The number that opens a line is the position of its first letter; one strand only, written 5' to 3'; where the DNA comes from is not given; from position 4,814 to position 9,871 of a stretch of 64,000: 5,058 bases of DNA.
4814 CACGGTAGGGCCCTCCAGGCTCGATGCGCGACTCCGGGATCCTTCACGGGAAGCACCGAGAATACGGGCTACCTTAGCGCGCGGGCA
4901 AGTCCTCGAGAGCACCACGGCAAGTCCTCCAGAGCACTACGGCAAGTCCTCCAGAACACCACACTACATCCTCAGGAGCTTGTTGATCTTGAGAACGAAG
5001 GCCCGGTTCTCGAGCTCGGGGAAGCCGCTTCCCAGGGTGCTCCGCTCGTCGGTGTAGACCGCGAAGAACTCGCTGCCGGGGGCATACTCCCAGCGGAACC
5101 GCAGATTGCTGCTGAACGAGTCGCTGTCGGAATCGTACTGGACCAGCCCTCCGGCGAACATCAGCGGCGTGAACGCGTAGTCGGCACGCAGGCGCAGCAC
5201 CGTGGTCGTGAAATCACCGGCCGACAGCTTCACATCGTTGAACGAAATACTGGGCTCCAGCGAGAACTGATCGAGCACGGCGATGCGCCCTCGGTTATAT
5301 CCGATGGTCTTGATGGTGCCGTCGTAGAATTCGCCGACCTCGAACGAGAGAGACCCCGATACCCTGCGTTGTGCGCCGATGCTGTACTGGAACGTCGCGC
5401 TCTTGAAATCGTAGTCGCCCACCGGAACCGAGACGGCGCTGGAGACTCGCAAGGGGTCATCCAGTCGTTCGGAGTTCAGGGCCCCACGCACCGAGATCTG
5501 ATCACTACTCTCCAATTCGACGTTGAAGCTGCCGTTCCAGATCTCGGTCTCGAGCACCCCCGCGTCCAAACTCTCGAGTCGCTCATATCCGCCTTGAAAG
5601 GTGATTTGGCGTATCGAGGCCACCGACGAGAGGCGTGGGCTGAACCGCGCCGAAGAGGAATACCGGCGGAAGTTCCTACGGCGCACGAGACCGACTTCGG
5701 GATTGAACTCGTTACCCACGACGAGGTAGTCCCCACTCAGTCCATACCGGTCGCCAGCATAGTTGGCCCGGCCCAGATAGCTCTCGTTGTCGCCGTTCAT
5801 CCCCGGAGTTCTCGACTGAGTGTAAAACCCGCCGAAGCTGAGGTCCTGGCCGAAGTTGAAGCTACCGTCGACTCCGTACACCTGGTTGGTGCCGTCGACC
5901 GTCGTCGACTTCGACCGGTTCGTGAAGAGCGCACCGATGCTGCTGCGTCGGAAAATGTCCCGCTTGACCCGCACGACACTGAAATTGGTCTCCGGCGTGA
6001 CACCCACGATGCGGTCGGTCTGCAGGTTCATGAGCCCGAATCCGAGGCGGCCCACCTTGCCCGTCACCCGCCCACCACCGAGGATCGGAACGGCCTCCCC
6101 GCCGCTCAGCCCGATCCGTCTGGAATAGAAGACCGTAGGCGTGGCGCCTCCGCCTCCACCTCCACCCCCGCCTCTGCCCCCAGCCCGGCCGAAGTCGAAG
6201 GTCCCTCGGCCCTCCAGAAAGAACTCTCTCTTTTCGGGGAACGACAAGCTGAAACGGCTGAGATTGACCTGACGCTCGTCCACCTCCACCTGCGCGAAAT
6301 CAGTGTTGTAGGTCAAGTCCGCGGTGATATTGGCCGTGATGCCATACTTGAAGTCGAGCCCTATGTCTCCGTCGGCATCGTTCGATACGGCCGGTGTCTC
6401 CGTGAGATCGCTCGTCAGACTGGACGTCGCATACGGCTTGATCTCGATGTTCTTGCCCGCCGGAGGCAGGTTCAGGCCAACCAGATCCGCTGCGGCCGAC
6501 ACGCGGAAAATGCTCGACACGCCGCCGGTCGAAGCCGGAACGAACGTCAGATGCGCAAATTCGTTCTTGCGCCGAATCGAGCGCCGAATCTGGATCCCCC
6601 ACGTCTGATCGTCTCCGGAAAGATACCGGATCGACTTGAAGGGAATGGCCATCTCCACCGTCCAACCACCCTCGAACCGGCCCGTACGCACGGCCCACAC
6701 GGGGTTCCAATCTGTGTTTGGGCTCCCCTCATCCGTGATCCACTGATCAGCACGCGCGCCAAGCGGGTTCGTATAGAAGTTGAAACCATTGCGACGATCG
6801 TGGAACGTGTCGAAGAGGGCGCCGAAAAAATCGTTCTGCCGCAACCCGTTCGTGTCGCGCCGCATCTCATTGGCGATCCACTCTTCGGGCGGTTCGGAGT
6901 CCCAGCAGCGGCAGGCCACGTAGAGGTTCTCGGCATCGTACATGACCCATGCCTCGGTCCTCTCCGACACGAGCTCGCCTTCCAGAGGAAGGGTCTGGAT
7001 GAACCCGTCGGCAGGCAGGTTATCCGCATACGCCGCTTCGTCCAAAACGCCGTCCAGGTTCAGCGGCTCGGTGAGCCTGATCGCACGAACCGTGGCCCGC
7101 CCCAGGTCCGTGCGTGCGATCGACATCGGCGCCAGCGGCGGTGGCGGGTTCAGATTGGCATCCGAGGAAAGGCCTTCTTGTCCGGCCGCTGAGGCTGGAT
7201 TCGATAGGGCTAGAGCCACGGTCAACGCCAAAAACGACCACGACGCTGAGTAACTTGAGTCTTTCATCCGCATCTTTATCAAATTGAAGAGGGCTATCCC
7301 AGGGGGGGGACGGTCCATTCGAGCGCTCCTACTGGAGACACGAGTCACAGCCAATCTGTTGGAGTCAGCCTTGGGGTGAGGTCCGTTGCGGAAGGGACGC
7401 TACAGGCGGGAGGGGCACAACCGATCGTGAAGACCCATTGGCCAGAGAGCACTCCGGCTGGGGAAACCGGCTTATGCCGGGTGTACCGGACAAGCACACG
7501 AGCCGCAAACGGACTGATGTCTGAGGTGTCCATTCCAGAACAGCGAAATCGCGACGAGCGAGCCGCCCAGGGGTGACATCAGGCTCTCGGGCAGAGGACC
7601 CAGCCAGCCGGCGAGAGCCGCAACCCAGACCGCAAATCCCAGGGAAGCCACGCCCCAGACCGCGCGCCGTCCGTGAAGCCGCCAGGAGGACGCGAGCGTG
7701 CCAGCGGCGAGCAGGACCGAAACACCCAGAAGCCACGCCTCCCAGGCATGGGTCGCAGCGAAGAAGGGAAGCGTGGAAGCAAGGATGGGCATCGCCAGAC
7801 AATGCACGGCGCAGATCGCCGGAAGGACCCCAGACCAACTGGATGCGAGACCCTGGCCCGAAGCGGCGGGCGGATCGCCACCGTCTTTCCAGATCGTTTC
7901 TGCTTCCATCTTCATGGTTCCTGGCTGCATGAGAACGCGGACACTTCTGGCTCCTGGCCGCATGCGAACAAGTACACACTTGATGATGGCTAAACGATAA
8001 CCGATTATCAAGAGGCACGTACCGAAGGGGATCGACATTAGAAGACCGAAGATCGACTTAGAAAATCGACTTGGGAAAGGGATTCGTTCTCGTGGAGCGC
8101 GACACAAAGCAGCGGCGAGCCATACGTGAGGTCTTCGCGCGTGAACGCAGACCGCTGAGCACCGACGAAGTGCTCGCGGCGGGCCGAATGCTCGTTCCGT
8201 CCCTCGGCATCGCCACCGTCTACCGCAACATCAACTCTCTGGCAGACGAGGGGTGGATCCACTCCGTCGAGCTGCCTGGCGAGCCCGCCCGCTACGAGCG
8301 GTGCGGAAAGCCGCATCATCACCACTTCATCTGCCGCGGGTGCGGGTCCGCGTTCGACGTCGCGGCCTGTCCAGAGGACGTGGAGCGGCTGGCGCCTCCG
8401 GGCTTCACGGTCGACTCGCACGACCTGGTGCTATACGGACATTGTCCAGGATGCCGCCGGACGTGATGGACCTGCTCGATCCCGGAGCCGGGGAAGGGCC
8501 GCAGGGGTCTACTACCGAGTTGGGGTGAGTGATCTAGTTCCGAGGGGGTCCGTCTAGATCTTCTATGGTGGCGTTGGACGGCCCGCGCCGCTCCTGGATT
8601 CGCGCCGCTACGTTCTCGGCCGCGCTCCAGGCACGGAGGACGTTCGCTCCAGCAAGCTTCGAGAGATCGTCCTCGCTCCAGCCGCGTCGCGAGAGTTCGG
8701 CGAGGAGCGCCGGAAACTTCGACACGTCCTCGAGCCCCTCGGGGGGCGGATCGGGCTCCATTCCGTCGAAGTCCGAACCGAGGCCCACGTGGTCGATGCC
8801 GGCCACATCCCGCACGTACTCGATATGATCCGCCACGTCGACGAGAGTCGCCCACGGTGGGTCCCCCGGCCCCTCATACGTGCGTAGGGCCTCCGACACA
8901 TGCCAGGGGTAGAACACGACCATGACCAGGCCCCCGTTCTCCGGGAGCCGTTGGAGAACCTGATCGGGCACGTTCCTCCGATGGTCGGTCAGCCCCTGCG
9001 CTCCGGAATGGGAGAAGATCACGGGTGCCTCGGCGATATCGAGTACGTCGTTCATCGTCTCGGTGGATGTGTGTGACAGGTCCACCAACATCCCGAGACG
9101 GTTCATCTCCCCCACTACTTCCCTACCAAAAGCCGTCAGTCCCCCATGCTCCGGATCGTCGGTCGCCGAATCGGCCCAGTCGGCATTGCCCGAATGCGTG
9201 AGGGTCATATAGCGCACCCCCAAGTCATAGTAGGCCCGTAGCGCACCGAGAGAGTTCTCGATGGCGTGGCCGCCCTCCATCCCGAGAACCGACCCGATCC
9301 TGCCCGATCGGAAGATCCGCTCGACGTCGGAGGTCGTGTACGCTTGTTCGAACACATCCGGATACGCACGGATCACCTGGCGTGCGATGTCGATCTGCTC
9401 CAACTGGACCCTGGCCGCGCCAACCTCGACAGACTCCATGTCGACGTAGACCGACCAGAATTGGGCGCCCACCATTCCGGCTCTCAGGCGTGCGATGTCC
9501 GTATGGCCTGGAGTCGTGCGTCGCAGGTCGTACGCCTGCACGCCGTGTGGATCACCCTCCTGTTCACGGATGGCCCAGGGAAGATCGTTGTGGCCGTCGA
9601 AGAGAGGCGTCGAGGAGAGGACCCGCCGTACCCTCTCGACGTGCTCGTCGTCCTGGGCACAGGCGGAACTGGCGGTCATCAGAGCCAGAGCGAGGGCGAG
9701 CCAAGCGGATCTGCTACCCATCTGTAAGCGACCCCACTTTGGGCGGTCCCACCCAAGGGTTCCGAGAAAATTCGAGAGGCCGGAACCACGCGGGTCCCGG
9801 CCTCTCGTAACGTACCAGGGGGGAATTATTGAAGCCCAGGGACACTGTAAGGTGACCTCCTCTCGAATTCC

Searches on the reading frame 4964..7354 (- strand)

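Call 67: search_protein_families(library=pfam, proteins=[window:4964-7354:-], max_evalue=0.00001)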
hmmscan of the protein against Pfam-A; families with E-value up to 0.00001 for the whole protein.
window:4964-7354:- (796 aa): 1 family
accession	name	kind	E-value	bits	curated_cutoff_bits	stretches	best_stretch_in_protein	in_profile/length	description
PF19313.5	DUF5916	-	3.9e-18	66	22.6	1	305-389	7-86/572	Domain of unknown function (DUF5916)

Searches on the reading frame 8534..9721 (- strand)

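Call 67: search_protein_families(library=pfam, proteins=[window:8534-9721:-], max_evalue=0.00001)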
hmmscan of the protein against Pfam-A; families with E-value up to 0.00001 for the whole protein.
window:8534-9721:- (395 aa): 1 family
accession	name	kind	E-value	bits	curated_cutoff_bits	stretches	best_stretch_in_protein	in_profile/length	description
PF01244.27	Peptidase_M19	-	4.8e-114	381.2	26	1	35-366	3-318/319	Membrane dipeptidase (Peptidase family M19)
